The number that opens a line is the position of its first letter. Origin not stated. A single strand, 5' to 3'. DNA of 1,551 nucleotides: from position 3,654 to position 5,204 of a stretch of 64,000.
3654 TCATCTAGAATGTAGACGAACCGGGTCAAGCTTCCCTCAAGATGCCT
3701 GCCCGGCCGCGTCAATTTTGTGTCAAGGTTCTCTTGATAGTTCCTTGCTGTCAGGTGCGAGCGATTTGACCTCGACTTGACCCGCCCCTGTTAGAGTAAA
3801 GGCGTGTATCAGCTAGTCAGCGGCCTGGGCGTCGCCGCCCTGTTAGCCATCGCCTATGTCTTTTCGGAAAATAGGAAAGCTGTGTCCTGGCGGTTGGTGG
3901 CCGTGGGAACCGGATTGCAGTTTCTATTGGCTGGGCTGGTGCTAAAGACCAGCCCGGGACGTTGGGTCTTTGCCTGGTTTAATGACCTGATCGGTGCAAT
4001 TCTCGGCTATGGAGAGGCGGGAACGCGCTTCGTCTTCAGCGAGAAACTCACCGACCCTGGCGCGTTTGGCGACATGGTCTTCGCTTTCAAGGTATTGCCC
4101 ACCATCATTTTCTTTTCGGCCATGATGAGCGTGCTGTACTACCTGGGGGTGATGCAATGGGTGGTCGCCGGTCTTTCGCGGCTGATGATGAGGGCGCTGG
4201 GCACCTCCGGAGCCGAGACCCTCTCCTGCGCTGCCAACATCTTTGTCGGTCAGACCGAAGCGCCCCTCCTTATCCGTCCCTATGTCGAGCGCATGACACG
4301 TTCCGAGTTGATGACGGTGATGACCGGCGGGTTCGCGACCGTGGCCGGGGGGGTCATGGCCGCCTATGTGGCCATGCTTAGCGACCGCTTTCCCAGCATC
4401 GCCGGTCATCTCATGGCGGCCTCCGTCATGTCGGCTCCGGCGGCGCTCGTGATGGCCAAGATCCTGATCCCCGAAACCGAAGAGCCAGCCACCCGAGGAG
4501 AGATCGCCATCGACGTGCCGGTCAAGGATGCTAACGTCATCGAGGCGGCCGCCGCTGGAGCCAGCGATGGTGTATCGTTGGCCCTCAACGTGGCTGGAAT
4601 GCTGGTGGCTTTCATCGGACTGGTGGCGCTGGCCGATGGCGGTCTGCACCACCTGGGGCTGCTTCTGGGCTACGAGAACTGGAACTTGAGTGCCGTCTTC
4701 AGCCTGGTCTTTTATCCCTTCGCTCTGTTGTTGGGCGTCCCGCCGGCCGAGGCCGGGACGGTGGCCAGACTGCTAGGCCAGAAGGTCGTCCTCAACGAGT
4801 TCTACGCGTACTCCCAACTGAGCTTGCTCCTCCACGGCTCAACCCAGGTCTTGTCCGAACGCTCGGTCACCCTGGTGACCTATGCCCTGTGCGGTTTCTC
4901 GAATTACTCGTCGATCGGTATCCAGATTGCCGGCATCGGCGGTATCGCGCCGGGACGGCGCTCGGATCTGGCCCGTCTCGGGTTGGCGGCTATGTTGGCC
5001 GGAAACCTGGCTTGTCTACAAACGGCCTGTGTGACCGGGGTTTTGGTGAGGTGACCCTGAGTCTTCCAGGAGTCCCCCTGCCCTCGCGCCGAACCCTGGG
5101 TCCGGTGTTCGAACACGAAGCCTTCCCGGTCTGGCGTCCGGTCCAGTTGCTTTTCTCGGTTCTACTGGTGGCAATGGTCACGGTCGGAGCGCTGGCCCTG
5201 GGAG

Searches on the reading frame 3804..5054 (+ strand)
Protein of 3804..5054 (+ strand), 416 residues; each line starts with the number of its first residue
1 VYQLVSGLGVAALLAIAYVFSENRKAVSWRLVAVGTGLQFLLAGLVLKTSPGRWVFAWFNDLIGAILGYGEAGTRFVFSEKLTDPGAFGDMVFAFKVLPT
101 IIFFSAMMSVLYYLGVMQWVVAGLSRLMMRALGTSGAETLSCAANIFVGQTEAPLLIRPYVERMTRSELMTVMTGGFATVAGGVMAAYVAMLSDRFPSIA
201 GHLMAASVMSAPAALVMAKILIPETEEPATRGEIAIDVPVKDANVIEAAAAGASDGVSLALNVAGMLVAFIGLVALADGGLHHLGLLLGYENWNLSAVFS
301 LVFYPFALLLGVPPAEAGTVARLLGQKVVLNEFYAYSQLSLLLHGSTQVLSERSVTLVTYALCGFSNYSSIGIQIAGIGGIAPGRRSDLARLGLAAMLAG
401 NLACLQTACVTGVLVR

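Call 30: search_protein_families(library=pfam, proteins=[window:3804-5054:+], max_evalue=0.001)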
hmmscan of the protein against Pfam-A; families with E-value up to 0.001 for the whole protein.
window:3804-5054:+ (416 aa): 3 families
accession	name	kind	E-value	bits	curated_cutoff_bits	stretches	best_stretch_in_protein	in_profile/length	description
PF07662.18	Nucleos_tra2_C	-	1.2e-70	238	32.3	1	202-412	1-213/213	Na+ dependent nucleoside transporter C-terminus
PF01773.25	Nucleos_tra2_N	-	5.8e-26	91.2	27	1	8-80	1-73/74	Na+ dependent nucleoside transporter N-terminus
PF07670.19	Gate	-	4.2e-21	75.8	29.6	1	94-193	1-102/104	Nucleoside recognition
